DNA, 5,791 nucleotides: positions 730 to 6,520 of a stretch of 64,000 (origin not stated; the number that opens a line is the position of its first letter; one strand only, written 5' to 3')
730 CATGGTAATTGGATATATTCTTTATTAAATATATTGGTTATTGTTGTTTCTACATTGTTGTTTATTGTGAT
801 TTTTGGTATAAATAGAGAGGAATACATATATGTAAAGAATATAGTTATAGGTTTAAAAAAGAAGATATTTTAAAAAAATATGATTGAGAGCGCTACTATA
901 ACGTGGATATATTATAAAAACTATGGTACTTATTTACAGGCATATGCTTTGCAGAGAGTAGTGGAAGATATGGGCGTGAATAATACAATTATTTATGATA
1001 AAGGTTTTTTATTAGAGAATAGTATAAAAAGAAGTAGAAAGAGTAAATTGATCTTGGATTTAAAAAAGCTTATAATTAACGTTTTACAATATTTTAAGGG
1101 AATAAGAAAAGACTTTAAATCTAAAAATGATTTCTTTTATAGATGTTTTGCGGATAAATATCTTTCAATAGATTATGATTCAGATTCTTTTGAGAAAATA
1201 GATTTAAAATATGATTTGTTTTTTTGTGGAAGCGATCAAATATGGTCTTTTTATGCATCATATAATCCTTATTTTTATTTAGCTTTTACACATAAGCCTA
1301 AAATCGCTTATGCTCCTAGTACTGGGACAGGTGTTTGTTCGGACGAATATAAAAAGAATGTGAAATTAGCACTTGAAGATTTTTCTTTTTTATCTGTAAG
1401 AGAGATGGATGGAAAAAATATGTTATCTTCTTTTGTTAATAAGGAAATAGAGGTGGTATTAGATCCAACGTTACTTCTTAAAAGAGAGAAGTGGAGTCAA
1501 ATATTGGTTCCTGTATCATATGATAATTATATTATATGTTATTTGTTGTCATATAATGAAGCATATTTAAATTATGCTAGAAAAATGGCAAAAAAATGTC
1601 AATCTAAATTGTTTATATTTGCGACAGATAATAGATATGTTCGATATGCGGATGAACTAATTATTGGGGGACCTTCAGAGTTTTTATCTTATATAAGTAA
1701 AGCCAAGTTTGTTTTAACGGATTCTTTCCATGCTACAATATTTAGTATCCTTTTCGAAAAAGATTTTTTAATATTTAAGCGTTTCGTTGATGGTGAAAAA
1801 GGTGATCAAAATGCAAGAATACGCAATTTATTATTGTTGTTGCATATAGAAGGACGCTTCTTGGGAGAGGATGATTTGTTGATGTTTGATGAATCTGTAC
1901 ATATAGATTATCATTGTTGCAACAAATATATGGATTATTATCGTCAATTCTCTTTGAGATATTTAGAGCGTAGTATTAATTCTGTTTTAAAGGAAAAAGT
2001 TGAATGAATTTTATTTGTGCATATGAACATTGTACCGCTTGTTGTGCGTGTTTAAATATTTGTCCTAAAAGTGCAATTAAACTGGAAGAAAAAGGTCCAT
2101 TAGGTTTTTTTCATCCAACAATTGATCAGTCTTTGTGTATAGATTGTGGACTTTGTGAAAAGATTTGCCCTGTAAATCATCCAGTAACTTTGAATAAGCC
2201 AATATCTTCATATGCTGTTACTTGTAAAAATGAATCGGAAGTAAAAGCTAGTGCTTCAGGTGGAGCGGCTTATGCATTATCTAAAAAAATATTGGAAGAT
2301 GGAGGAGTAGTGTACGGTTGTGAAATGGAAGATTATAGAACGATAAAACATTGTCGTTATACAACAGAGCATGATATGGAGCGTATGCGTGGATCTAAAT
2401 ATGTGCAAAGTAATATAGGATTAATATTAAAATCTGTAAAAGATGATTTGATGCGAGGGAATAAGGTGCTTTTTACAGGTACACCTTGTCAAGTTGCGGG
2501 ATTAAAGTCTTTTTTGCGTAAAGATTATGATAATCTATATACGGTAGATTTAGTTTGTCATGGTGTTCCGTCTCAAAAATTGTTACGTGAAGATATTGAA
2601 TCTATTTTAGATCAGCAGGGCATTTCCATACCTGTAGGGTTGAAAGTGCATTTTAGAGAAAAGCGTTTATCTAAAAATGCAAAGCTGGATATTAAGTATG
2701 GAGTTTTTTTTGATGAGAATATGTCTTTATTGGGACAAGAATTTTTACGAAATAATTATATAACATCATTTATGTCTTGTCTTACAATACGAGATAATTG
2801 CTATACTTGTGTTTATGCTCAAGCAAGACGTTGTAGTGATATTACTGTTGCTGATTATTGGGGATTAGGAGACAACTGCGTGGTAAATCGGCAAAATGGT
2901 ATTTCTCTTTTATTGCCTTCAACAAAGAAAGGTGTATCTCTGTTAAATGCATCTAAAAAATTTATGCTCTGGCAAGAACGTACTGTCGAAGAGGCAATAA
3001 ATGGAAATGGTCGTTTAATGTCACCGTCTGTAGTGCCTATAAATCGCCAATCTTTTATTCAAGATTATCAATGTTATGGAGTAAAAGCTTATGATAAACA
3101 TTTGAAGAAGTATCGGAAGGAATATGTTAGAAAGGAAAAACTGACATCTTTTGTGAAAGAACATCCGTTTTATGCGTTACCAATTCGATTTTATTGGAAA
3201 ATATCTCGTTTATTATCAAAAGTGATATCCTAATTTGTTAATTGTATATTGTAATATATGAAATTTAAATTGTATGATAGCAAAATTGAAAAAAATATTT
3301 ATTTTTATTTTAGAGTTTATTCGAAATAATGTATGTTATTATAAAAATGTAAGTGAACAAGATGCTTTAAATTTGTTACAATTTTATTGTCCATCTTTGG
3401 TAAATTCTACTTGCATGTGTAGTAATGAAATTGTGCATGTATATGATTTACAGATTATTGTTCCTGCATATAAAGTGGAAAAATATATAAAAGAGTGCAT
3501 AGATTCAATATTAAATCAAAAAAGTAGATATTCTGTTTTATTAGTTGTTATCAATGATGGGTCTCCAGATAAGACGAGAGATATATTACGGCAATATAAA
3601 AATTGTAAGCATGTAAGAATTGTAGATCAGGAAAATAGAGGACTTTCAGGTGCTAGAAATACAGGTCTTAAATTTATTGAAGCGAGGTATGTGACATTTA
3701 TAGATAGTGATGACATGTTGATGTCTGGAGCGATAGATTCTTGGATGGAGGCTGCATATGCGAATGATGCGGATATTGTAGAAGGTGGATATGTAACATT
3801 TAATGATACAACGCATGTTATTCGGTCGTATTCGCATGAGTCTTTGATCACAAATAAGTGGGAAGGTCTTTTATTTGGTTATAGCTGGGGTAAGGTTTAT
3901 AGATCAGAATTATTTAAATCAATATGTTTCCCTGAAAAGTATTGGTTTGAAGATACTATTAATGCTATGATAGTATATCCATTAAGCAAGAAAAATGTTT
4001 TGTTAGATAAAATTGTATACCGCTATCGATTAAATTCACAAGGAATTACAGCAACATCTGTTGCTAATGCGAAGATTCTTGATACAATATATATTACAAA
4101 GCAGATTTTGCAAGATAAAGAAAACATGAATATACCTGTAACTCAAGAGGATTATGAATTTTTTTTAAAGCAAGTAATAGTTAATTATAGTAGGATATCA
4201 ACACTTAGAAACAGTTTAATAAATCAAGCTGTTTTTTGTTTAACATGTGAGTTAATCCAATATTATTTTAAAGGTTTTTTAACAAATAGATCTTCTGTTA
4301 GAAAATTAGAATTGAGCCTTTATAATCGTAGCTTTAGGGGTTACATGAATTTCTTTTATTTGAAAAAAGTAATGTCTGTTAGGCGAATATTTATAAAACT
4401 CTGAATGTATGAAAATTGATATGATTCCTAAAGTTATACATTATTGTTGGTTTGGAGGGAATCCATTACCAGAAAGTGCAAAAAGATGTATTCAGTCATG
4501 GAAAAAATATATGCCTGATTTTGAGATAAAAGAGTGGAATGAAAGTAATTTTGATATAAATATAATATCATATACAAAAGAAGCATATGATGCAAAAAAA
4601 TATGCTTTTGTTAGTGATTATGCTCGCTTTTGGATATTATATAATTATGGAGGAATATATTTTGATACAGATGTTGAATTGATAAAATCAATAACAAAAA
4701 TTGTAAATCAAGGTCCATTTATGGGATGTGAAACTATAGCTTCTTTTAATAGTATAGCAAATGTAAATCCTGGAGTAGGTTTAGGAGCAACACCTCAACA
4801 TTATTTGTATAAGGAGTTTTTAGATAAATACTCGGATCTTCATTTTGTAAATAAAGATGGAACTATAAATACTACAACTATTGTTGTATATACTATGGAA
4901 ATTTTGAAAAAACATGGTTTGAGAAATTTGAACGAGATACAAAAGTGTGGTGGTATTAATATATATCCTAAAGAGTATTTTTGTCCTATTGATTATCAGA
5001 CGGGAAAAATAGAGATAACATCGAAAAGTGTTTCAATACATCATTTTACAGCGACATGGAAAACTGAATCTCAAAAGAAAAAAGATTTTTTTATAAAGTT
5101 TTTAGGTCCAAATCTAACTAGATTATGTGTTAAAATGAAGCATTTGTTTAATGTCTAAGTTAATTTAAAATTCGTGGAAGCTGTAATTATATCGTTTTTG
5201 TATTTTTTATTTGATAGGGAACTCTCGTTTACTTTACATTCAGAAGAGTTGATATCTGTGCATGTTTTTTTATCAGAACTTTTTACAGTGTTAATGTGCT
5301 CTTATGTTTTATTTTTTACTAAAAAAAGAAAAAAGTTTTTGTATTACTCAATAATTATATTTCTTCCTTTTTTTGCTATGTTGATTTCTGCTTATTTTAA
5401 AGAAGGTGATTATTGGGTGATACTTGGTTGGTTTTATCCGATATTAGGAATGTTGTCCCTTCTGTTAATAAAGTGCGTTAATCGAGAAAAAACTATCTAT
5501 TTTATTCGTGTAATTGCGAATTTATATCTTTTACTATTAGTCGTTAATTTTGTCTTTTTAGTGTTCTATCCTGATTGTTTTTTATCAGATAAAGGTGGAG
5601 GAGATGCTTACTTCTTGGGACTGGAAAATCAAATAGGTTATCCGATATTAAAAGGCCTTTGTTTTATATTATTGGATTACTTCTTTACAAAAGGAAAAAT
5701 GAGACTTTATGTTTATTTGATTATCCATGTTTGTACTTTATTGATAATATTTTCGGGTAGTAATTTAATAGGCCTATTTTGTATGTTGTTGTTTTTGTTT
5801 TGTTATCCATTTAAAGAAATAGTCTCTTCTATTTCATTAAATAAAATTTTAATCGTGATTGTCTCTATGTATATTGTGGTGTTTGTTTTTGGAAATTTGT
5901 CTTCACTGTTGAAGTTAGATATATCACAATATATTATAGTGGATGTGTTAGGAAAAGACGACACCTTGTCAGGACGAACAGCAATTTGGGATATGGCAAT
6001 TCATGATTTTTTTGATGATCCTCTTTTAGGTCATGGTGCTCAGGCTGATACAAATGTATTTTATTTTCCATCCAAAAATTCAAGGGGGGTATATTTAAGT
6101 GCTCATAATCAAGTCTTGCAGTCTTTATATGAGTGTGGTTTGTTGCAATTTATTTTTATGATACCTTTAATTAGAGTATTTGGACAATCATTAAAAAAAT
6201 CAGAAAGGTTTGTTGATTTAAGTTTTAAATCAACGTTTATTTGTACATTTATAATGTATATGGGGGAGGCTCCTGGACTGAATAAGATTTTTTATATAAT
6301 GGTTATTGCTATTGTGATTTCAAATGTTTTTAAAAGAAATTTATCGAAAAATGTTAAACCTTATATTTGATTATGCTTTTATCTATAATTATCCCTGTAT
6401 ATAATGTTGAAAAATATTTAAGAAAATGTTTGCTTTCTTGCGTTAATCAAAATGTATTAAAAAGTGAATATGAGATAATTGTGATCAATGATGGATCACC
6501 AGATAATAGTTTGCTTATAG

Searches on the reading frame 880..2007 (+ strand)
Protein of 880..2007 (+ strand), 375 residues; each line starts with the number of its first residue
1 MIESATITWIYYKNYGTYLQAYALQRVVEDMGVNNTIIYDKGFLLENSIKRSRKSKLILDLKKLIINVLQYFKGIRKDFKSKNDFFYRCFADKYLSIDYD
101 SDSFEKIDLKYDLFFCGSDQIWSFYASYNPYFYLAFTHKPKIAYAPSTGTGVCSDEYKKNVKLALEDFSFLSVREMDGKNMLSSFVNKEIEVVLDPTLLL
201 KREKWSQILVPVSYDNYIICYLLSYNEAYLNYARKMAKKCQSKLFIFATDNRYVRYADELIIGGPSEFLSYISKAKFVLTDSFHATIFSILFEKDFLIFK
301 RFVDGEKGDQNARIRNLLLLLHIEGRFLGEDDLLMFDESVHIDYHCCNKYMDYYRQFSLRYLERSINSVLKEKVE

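Call 39: search_protein_families(library=pfam, proteins=[window:880-2007:+], max_evalue=0.001)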
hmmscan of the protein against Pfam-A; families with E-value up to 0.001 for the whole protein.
window:880-2007:+ (375 aa): 1 family
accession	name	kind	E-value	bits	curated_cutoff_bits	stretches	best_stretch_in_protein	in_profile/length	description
PF04230.19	PS_pyruv_trans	-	5.1e-37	128.7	25.3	1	14-299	1-276/280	Polysaccharide pyruvyl transferase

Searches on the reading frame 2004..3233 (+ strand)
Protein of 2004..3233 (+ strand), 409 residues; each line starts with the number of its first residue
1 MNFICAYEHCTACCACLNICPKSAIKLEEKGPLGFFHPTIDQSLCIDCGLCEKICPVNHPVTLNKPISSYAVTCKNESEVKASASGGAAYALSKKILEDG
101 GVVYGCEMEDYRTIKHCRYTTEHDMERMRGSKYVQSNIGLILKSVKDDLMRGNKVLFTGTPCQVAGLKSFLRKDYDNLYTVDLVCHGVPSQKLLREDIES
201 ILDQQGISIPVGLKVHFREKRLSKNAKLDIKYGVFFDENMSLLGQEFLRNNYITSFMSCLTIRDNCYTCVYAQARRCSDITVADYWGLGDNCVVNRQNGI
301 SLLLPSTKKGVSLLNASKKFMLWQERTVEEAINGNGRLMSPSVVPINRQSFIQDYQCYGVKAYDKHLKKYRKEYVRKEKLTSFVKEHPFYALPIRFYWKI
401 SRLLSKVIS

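Call 39: search_protein_families(library=pfam, proteins=[window:2004-3233:+], max_evalue=0.001)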
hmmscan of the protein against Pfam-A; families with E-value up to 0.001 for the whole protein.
window:2004-3233:+ (409 aa): 7 families
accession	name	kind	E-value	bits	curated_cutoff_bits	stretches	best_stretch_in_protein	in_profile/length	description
PF04432.18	FrhB_FdhB_C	-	7.8e-19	68.5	23.3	1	153-318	2-137/150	Coenzyme F420 hydrogenase/dehydrogenase, beta subunit C terminus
PF12838.12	Fer4_7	-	4.5e-09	37.1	27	1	9-58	1-51/52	4Fe-4S dicluster domain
PF00037.32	Fer4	-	7.3e-08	32.3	21.1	1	38-58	1-21/24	4Fe-4S binding domain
PF12837.12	Fer4_6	-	1.7e-06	28.2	25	1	37-58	1-22/24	4Fe-4S binding domain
PF13187.11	Fer4_9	-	7.9e-06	26.2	27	1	9-58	1-50/52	4Fe-4S dicluster domain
PF04422.18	FrhB_FdhB_N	-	1.5e-05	25.5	22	1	71-140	3-75/78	Coenzyme F420 hydrogenase/dehydrogenase, beta subunit N-term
PF12797.12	Fer4_2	-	5.2e-05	23.4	24.5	1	37-57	2-22/22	4Fe-4S binding domain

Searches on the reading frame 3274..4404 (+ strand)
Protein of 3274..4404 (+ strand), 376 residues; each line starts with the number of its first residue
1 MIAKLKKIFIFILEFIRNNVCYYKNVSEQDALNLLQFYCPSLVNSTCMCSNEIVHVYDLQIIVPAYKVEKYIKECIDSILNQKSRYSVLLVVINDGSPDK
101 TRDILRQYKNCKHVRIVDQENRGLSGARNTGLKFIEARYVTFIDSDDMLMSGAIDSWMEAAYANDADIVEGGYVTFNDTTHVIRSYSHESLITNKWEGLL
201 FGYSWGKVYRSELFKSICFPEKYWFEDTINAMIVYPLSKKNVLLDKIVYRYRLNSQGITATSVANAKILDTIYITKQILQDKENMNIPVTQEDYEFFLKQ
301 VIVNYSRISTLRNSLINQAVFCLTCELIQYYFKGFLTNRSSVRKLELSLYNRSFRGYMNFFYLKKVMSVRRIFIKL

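Call 39: search_protein_families(library=pfam, proteins=[window:3274-4404:+], max_evalue=0.001)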
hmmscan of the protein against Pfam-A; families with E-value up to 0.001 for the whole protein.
window:3274-4404:+ (376 aa): 4 families
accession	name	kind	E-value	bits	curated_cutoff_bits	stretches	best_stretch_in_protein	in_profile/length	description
PF00535.33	Glycos_transf_2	-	3.6e-30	105.5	23.3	1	61-195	2-132/168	Glycosyl transferase family 2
PF13641.12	Glyco_tranf_2_3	-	2e-11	44.8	27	1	59-169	3-119/230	Glycosyltransferase like family 2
PF10111.15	Glyco_tranf_2_2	-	6.1e-09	36.2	27.3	1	62-154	3-99/276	Glycosyltransferase like family 2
PF13704.12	Glyco_tranf_2_4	-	9.6e-06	26.5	27.5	1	71-150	6-85/98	Glycosyl transferase family 2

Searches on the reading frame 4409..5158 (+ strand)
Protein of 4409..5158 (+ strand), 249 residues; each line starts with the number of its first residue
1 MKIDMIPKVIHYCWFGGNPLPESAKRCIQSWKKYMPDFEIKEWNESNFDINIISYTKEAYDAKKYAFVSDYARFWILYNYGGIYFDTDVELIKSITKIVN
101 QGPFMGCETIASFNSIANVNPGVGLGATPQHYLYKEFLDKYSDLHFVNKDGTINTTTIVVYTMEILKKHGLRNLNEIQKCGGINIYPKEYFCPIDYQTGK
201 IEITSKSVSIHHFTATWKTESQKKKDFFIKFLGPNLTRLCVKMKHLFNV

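Call 39: search_protein_families(library=pfam, proteins=[window:4409-5158:+], max_evalue=0.001)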
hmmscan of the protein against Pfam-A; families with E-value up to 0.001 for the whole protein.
window:4409-5158:+ (249 aa): 3 families
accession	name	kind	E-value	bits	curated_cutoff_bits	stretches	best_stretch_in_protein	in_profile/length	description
PF04488.21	Gly_transf_sug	-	3.4e-18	66.6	23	1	21-102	1-90/93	Glycosyltransferase sugar-binding region containing DXD motif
PF05704.18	Caps_synth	-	1.8e-11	44.4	24.5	1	7-228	47-275/278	Capsular polysaccharide synthesis protein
PF12919.13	TcdA_TcdB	-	5.9e-09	36.1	23.6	1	54-89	159-194/382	TcdA/TcdB catalytic glycosyltransferase domain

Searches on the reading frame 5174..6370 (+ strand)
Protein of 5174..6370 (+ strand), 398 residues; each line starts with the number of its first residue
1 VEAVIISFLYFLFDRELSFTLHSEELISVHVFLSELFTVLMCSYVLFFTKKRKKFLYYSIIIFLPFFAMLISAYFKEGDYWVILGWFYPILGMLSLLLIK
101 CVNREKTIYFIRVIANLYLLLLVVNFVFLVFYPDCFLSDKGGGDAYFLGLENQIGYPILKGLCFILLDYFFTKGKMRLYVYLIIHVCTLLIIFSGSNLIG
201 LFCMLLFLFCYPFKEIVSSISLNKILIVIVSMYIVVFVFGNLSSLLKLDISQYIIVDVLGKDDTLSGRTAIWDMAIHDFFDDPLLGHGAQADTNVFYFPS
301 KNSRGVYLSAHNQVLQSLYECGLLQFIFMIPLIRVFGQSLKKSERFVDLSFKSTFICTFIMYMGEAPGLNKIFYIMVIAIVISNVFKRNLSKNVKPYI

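Call 39: search_protein_families(library=pfam, proteins=[window:5174-6370:+], max_evalue=0.001)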
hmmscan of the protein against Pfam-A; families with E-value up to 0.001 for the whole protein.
window:5174-6370:+ (398 aa): 1 family
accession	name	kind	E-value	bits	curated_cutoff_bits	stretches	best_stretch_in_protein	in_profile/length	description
PF04932.20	Wzy_C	-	8.5e-16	58.5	31.7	1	182-328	3-147/149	O-Antigen ligase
